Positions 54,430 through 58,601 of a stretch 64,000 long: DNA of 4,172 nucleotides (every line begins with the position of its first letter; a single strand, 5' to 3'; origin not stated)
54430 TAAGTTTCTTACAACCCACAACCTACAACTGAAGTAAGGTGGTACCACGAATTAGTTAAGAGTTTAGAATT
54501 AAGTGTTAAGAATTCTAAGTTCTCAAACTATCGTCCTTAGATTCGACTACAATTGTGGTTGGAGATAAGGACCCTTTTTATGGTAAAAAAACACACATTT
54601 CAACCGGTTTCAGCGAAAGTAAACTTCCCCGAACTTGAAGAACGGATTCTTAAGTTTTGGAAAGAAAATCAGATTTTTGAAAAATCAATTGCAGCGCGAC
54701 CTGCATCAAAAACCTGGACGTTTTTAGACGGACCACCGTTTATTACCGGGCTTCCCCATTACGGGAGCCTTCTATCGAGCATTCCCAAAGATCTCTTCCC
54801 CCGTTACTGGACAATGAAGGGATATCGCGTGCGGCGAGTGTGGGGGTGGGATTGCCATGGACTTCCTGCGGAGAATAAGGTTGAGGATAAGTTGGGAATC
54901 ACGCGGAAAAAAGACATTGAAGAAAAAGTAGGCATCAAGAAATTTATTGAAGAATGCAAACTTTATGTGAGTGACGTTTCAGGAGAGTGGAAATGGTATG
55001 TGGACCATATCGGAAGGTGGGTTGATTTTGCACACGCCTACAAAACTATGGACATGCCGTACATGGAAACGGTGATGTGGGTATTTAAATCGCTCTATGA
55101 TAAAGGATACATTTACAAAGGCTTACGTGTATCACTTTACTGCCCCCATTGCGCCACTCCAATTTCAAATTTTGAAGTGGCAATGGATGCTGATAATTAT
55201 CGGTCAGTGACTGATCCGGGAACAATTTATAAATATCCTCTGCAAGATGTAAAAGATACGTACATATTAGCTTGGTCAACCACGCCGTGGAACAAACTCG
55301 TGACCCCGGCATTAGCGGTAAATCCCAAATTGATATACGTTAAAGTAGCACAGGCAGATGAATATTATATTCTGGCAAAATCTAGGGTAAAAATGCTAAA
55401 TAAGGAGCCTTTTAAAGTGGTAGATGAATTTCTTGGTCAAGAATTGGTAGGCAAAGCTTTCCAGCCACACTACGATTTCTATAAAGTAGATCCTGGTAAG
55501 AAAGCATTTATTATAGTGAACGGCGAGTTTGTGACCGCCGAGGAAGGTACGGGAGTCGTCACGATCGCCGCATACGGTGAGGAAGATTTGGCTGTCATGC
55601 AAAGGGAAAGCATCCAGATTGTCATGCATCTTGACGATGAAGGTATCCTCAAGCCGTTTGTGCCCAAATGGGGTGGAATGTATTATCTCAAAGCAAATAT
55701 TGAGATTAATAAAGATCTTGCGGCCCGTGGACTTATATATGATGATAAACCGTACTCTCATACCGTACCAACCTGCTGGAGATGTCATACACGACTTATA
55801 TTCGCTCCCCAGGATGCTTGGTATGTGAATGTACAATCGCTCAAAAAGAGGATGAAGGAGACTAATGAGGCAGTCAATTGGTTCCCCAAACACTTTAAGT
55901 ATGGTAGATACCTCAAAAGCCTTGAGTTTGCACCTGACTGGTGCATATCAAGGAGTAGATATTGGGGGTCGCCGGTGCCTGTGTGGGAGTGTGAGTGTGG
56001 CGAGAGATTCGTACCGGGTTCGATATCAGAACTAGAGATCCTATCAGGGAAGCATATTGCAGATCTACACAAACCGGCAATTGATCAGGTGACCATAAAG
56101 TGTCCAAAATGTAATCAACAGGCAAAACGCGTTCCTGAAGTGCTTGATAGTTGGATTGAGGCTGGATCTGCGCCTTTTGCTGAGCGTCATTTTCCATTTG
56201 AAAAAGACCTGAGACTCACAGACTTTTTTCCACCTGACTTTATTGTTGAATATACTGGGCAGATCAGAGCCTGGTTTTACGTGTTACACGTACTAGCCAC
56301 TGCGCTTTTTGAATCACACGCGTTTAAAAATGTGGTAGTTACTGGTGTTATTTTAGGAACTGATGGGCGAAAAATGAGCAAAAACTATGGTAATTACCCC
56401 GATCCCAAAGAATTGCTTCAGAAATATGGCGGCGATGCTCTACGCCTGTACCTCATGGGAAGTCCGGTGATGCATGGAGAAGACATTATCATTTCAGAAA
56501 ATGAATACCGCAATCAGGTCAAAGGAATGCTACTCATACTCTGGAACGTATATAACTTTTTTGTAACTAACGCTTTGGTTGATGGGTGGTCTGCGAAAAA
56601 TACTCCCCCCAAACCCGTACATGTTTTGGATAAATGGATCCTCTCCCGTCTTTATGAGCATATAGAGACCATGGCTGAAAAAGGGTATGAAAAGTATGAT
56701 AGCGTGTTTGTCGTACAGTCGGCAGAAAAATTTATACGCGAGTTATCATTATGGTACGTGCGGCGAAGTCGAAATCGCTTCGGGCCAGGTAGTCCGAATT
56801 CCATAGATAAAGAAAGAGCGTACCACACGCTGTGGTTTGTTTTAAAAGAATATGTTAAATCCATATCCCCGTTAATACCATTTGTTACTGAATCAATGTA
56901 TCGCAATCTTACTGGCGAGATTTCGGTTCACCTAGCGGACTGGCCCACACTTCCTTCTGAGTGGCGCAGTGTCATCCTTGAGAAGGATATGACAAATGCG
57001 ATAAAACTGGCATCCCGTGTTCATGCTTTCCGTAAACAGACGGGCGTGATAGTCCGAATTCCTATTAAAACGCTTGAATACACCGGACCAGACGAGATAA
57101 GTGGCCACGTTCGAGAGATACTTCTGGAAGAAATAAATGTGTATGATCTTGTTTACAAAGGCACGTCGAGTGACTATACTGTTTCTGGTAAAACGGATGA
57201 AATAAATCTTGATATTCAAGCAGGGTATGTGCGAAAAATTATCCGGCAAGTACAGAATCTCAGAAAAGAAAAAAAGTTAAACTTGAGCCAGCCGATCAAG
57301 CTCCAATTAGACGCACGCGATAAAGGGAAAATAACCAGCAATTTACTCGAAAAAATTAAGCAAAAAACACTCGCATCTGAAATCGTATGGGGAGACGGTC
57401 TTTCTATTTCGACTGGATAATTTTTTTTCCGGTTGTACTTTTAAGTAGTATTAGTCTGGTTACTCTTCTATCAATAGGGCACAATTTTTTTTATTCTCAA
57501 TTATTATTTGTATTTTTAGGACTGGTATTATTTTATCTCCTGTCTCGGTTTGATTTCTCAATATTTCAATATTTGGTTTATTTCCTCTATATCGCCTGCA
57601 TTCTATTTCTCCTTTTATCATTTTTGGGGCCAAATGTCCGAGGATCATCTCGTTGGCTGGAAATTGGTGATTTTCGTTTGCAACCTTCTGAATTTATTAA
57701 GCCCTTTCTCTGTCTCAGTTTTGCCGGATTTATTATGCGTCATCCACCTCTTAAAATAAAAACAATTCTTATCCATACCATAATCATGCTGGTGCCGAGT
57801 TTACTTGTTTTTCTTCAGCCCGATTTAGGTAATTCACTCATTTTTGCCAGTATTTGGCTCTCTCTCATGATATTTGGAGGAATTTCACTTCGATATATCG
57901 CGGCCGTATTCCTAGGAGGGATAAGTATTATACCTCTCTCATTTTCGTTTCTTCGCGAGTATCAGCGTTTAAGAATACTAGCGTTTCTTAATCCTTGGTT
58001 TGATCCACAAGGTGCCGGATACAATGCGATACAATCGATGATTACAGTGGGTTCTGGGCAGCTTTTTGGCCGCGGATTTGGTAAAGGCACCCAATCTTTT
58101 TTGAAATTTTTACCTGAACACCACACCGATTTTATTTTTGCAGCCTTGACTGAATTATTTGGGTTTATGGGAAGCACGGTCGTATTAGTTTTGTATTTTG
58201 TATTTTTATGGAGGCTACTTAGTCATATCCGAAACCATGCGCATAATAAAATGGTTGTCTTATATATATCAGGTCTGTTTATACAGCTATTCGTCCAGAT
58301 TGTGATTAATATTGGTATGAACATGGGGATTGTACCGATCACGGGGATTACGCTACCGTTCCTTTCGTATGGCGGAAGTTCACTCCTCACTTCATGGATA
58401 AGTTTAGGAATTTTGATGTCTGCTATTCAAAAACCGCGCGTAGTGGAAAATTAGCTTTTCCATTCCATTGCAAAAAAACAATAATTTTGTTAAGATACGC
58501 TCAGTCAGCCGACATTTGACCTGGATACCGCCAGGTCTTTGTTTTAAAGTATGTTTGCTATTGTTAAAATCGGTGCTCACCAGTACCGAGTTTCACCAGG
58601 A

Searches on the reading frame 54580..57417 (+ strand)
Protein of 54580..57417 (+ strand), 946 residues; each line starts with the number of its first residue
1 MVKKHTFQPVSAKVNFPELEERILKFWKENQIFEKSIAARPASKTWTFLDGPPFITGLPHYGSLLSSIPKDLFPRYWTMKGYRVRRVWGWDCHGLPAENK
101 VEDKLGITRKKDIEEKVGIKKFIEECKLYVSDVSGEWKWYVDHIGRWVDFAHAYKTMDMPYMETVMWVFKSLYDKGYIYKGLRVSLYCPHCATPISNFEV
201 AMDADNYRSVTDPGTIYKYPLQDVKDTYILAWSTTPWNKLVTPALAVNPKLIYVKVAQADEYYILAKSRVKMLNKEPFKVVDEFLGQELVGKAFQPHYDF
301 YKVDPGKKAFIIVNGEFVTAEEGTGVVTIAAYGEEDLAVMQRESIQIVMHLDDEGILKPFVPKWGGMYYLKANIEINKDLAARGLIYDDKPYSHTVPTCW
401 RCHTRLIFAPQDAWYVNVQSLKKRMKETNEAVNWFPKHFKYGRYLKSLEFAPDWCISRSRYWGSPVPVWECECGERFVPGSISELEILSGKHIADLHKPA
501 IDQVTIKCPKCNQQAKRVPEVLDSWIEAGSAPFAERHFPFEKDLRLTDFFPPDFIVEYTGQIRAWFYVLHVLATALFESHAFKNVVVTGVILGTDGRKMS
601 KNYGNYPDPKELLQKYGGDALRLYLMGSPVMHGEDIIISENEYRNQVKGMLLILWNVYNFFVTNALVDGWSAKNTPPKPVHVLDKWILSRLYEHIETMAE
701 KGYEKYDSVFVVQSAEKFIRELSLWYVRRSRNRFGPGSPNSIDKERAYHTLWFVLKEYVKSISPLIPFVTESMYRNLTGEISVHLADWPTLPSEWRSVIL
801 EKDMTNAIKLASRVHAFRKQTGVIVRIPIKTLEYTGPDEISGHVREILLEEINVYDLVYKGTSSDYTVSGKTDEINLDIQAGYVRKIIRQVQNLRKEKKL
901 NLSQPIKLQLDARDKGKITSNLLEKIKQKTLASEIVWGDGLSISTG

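Call 7: search_protein_families(library=ncbifam, proteins=[window:54580-57417:+])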
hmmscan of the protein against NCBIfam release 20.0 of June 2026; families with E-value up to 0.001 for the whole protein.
window:54580-57417:+ (946 aa): 16 families
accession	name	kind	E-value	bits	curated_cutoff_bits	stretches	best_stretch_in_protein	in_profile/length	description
TIGR00392.1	ileS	equivalog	4.9e-216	719.8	621.4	1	11-833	3-848/861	isoleucine--tRNA ligase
NF000257.1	MupA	exception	6.8e-183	610.1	1900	1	20-830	9-813/1024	mupirocin-resistant isoleucine--tRNA ligase MupA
NF000258.1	MupB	exception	7e-182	606.8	1900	1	20-854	9-843/1033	mupirocin-resistant isoleucine--tRNA ligase MupB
TIGR00422.1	valS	equivalog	5.6e-120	401.8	612.1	2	311-912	255-841/863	valine--tRNA ligase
NF009687.0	PRK13208.1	equivalog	9.3e-118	394.5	738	2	312-856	255-785/801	valine--tRNA ligase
NF004349.1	PRK05729.1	equivalog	5.2e-103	345.9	704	2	308-827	246-734/860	valine--tRNA ligase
NF040702.1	ileS_w_GNAT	exception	1.5e-74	251.3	1999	2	310-813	493-993/1100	isoleucine--tRNA ligase, N-acetyltransferase domain-containing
NF011492.0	PRK14900.1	equivalog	3.1e-63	214.1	1783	2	306-784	260-714/1044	valine--tRNA ligase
NF008957.0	PRK12300.1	subfamily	6.8e-48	163.3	677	2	13-327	3-311/946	leucine--tRNA ligase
NF000540.1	alt_ValS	exception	4.5e-47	160.5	900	2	380-844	353-810/827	valine--tRNA ligase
TIGR00395.1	leuS_arch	equivalog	2e-43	148.5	648.5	2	19-331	3-310/938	leucine--tRNA ligase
TIGR00396.1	leuS_bact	equivalog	8.3e-31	106.9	548.4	3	15-206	2-172/843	leucine--tRNA ligase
TIGR00398.1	metG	equivalog_domain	2.5e-25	89.2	336.35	2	54-197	9-132/530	methionine--tRNA ligase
NF008900.0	PRK12267.1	equivalog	2.1e-15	56.3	598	2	580-650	282-350/648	methionine--tRNA ligase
NF001100.0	PRK00133.1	equivalog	2.1e-12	46.4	587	1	53-193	14-134/676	methionine--tRNA ligase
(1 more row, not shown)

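Call 10: find_related_loci(query=window:54580-57417:+, collection=genome_contigs, flank=3000)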
Query window:54580-57417:+ (946 aa) in genome_contigs; peptide patterns used: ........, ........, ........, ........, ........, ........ (x = any residue, [..] = any of these).
381 stretches matched a pattern; 356 encode a relative of the query (tblastn E <= 1e-3); the best 80 are kept; 80 distinct loci.
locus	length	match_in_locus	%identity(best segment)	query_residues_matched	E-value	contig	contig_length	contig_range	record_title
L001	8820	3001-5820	66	2-946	0e+0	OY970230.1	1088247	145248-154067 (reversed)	MAG: Candidatus Gottesmanbacteria bacterium isolate MFD01689.bin.c.3 genome assembly, chromosome: 1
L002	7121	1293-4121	66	1-943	0e+0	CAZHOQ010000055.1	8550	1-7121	MAG TPA_asm: uncultured Gammaproteobacteria bacterium isolate SRP093185_co1_203 genome assembly, contig: NODE_6241_lengt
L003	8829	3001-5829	66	1-946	0e+0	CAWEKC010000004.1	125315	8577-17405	MAG: Candidatus Gottesmanbacteria bacterium isolate MFD05942.bin.1.195 genome assembly, contig: contig_51431, whole geno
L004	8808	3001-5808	65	4-943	0e+0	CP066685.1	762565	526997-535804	MAG: Candidatus Levyibacteriota bacterium isolate NC_groundwater_389_Ag_B-0.1um_36_40 chromosome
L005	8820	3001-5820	66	4-944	0e+0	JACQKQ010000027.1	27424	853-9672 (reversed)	MAG: Candidatus Levyibacteriota bacterium isolate NC_groundwater_1181_Ag_S-0.1um_42_368 S_p1_S3_coassembly_k141_1266022,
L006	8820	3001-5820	65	7-946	0e+0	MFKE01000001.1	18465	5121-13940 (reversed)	MAG: Candidatus Gottesmanbacteria bacterium RIFOXYB1_FULL_47_11 rifoxyb1_full_scaffold_1040, whole genome shotgun sequen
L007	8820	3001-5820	65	1-946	0e+0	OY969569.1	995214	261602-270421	MAG: Candidatus Gottesmanbacteria bacterium isolate MFD03899.bin.c.1 genome assembly, chromosome: 1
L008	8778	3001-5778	64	7-946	0e+0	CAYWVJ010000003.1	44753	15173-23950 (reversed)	MAG TPA_asm: uncultured Gammaproteobacteria bacterium isolate SRP093762_co1_96 genome assembly, contig: NODE_527_length_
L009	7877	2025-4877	64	2-946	0e+0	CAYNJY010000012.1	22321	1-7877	MAG TPA_asm: uncultured Gammaproteobacteria bacterium isolate ERP125453_co1_527 genome assembly, contig: NODE_2176_lengt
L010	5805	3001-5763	65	7-910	0e+0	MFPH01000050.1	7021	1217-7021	MAG: Candidatus Levybacteria bacterium RIFCSPLOWO2_12_FULL_37_14 rifcsplowo2_12_scaffold_45847, whole genome shotgun seq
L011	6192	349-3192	64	2-944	0e+0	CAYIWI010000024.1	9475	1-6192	MAG TPA_asm: uncultured Gammaproteobacteria bacterium isolate ERP119705_co3_560 genome assembly, contig: NODE_8954_lengt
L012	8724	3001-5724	66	3-910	0e+0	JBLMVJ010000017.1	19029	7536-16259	MAG: Candidatus Levyibacteriota bacterium isolate MAG318 PRJNA960887_bin9_renamed_16, whole genome shotgun sequence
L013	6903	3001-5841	64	1-946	0e+0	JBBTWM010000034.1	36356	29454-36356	MAG: Patescibacteria group bacterium isolate H41-bin127_1 H41_bin127_1_000000000034, whole genome shotgun sequence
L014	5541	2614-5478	63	1-946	0e+0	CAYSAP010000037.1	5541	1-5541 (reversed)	MAG TPA_asm: uncultured Gammaproteobacteria bacterium isolate SRP090828_co2_19 genome assembly, contig: NODE_6092_length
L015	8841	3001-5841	63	1-946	0e+0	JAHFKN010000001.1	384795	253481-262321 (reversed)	MAG: Candidatus Gottesmanbacteria bacterium isolate nzgw410 NODE_16_length_384796_cov_19.669238, whole genome shotgun se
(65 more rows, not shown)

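Call 49: find_encoding_contigs(protein=window:54580-57417:+, flank=1500, max_places=6)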
Protein window:54580-57417:+ (946 aa): 2 contigs read that carry it; 2 places shown.
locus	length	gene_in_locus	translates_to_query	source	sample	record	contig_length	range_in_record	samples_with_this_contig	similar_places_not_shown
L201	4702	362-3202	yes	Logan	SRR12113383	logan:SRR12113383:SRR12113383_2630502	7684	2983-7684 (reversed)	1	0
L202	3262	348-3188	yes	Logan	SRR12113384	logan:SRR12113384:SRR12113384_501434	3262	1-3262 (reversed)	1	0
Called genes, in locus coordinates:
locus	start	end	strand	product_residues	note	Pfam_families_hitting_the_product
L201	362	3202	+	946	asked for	PF00133:tRNA-synt_1, PF09334:tRNA-synt_1g, PF08264:Anticodon_1, PF19302:DUF5915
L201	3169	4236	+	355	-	PF01098:FTSW_RODA_SPOVE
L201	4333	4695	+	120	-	PF00829:Ribosomal_L21p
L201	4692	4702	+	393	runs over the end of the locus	PF01170:UPF0020 (weak)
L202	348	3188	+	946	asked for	PF00133:tRNA-synt_1, PF09334:tRNA-synt_1g, PF08264:Anticodon_1, PF19302:DUF5915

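Call 50: find_homologous_proteins(query=window:54580-57417:+, max_evalue=1e-100)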
Query window:54580-57417:+ (946 aa): 7992 proteins with E <= 1e-100 among 8000 candidates; the best 120 are listed.
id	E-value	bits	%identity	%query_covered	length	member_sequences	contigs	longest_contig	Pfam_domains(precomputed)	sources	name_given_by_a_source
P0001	0.0e+0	2231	100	100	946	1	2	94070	PF09334.18,PF08264.20,PF00133.29,PF19302.5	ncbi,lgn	-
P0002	0.0e+0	1517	67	100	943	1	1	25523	PF09334.18,PF08264.20,PF00133.29,PF19302.5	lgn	-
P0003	0.0e+0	1516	67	100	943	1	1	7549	PF09334.18,PF08264.20,PF00133.29,PF19302.5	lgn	-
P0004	0.0e+0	1514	67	100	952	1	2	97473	PF09334.18,PF08264.20,PF00133.29,PF19302.5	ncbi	-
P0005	0.0e+0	1514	67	100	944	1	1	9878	PF09334.18,PF08264.20,PF00133.29,PF19302.5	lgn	-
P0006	0.0e+0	1508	67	99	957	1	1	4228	PF09334.18,PF08264.20,PF00133.29,PF19302.5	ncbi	-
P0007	0.0e+0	1507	68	99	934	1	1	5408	PF09334.18,PF08264.20,PF00133.29,PF19302.5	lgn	-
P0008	0.0e+0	1505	66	100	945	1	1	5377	PF09334.18,PF08264.20,PF00133.29,PF19302.5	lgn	-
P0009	0.0e+0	1504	67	99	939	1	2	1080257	PF09334.18,PF08264.20,PF00133.29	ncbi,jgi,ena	-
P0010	0.0e+0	1502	67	100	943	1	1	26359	PF09334.18,PF08264.20,PF00133.29,PF19302.5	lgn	-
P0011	0.0e+0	1497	66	99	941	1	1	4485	PF09334.18,PF08264.20,PF00133.29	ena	-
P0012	0.0e+0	1496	67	100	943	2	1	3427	PF09334.18,PF08264.20,PF00133.29,PF19302.5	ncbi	-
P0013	0.0e+0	1496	66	100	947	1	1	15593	PF09334.18,PF08264.20,PF00133.29,PF19302.5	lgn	-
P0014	0.0e+0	1493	66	99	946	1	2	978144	PF09334.18,PF08264.20,PF00133.29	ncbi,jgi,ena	-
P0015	0.0e+0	1492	66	99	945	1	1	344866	PF09334.18,PF08264.20,PF00133.29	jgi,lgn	jgi:isoleucyl-tRNA synthetase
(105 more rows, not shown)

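Call 52: list_cluster_members(proteins=[P0001])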
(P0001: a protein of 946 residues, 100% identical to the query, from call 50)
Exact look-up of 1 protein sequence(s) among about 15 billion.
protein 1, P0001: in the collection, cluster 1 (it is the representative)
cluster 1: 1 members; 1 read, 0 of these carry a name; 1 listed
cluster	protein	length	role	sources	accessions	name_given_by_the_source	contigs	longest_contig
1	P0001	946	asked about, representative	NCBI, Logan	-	-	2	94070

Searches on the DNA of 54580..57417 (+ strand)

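Call 31: search_rna_families(sources=[L142, L150, L098, L097, L134, L132, L002, L016, L028, L014, L154], threshold=evalue, max_evalue=0.01)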
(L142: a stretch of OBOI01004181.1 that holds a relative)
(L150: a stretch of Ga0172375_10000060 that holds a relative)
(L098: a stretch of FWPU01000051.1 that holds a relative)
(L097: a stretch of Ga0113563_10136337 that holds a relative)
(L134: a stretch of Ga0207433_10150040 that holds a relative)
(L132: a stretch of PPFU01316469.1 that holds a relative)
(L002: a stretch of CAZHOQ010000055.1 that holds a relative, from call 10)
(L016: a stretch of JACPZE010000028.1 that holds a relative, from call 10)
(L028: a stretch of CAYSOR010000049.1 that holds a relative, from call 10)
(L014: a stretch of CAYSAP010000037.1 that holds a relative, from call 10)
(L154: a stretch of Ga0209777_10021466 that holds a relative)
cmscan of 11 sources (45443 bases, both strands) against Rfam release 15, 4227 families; matches with E-value up to 0.01: 7.
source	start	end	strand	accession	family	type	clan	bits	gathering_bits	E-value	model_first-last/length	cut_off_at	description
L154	5401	5551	-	RF00230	T-box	Cis-reg; leader;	-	71.6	93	1.1e-13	1-219/219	no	T-box leader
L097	2087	2244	+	RF00230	T-box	Cis-reg; leader;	-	54.3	93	3.2e-09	1-219/219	no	T-box leader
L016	683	845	+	RF00230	T-box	Cis-reg; leader;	-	51.1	93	2.1e-08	1-219/219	no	T-box leader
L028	218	398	+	RF00230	T-box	Cis-reg; leader;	-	42.7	93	3.2e-06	1-219/219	no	T-box leader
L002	1128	1269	+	RF00230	T-box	Cis-reg; leader;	-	40.5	93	1.1e-05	1-219/219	no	T-box leader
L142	1262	1392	-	RF00230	T-box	Cis-reg; leader;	-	33.7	93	0.00066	1-219/219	no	T-box leader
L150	2190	2314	+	RF00230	T-box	Cis-reg; leader;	-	32.8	93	0.0011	1-219/219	no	T-box leader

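Call 41: search_with_rna_model(model_id=R1, sources=[L001, L002, L003, L004, L005, L006, L007, L008, L009, L010, L011, L012, L013, L014, L015, L016, L017, L018, L019, L020, L021, L022, L023, L024, L025, L026, L027, L028, L029, L030, L031, L032, L033, L034, L035, L036, L037, L038, L039, L040, L041, L042, L043, L044, L045, L046, L047, L048, L049, L050, L051, L052, L053, L054, L055, L056, L057, L058, L059, L060, L061, L062, L063, L064, L065, L066, L067, L068, L069, L070, L071, L072, L073, L074, L075, L076, L077, L078, L079, L080], max_evalue=0.01)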
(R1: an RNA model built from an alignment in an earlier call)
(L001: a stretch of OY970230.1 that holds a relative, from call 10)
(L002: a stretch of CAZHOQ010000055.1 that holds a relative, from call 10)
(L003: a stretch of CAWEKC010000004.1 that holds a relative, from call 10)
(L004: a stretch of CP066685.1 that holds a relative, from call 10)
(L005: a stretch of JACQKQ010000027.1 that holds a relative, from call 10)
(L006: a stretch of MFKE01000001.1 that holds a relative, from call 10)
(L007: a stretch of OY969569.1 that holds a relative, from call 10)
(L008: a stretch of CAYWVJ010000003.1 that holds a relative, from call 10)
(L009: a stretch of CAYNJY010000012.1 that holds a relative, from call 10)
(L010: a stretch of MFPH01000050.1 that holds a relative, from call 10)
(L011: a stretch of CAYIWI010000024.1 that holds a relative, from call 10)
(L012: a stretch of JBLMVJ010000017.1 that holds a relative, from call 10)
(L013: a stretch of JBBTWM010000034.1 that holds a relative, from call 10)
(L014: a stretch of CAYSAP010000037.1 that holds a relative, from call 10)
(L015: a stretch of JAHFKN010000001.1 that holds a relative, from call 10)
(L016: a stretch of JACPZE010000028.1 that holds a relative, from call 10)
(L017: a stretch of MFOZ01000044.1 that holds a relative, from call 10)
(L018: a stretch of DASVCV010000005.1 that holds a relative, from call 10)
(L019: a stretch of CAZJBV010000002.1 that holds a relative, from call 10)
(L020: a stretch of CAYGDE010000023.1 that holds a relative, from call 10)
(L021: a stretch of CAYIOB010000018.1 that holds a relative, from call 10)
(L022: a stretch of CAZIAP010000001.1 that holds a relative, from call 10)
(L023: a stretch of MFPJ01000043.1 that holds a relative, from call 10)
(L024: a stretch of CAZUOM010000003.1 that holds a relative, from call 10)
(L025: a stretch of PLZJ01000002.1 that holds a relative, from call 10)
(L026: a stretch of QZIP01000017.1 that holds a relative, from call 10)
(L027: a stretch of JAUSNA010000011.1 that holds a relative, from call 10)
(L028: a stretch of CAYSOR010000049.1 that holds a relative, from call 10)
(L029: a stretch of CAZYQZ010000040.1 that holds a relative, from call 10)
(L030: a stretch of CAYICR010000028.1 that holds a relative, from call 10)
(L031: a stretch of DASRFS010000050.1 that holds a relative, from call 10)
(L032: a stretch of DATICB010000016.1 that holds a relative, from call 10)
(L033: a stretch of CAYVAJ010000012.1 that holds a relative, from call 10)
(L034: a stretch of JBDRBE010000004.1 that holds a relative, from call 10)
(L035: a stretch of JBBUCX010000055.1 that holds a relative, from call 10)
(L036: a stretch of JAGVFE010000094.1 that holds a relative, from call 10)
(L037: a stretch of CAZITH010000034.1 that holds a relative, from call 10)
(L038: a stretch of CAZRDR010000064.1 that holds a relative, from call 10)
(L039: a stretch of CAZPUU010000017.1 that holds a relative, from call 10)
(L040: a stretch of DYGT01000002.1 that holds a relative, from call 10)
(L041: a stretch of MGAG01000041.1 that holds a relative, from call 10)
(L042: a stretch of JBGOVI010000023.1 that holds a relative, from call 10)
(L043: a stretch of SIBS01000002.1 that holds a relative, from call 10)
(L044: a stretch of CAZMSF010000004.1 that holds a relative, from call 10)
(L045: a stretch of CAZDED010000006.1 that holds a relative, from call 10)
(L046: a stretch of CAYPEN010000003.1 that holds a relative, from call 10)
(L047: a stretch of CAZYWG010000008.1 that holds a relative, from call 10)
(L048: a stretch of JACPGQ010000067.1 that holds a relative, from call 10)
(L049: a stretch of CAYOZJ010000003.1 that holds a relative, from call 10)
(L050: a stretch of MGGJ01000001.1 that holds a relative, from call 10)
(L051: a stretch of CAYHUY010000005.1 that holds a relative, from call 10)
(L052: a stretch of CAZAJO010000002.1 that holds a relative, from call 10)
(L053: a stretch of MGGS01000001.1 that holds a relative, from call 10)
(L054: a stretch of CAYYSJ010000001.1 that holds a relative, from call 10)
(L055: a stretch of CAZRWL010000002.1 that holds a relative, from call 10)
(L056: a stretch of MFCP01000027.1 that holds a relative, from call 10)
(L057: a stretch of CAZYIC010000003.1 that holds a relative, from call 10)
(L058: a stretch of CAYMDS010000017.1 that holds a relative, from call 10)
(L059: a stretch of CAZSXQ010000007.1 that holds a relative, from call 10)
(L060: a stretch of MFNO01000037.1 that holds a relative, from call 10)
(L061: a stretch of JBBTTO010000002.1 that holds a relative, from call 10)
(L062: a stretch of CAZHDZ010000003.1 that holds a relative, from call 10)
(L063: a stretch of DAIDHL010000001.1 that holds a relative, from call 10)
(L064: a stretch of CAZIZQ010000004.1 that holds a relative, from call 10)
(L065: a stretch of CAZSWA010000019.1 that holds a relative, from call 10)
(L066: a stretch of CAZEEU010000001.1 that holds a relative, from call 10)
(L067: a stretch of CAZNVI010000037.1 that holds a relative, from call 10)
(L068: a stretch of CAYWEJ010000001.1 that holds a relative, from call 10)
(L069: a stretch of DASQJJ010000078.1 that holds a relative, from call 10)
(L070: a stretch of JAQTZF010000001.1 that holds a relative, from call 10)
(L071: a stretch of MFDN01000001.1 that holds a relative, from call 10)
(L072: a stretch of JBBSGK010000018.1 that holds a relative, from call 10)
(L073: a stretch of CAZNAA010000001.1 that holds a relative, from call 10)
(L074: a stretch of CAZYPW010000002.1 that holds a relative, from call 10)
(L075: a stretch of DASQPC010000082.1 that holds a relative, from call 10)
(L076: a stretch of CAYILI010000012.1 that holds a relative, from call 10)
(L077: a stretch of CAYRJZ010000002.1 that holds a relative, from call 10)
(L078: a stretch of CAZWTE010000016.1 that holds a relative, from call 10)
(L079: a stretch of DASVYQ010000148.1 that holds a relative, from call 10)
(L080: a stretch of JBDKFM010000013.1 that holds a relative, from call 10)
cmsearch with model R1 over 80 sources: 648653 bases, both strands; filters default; matches with E-value up to 0.01: 9.
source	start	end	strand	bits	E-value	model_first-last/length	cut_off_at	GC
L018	2802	2961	+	117.5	9.2e-32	1-146/146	no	0.41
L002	1127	1268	+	104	7.6e-28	1-146/146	no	0.56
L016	683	844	+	103.5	1.1e-27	1-146/146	no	0.43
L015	2806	2969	+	103.1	1.4e-27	1-146/146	no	0.51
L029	2825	2978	+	87.4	4.9e-23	1-146/146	no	0.44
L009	1759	1979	+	84.8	2.7e-22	1-146/146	no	0.54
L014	2405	2562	+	82.9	1e-21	1-146/146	no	0.51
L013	2752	2949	+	69.4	8.5e-18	1-146/146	no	0.52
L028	230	397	+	63.1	5.7e-16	1-146/146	no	0.51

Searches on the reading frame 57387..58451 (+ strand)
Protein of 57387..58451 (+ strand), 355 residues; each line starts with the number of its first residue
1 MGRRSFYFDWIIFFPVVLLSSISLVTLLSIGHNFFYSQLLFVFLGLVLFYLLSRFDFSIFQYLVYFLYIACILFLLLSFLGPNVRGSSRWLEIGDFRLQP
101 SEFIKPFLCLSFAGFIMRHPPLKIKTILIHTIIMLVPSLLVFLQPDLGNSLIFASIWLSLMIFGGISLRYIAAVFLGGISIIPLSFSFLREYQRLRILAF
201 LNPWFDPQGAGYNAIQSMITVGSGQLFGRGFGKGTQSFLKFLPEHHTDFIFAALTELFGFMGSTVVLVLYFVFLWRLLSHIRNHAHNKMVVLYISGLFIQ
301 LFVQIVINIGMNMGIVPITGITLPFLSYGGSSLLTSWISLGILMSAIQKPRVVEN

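Call 7: search_protein_families(library=ncbifam, proteins=[window:57387-58451:+])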
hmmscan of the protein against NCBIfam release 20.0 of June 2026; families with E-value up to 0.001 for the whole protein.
window:57387-58451:+ (355 aa): 6 families
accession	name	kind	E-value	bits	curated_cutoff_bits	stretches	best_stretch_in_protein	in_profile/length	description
TIGR02210.1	rodA_shape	equivalog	4.9e-100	335.1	336.7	1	9-346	1-352/357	rod shape-determining protein RodA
TIGR02614.1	ftsW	equivalog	1.3e-80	271.2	337.5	1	11-347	11-354/357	putative lipid II flippase FtsW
NF008060.0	PRK10794.1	equivalog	5.2e-66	223.1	590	1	31-346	40-359/370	peptidoglycan glycosyltransferase MrdB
TIGR02615.1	spoVE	exception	6.7e-56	190.3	448.8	1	31-345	32-351/354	stage V sporulation protein E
NF037961.1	RodA_shape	subfamily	5.6e-51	174.2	150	2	208-343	270-404/415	rod shape-determining protein RodA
NF008042.0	PRK10774.1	equivalog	4.4e-46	157.7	493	1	32-344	68-386/405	cell division protein FtsW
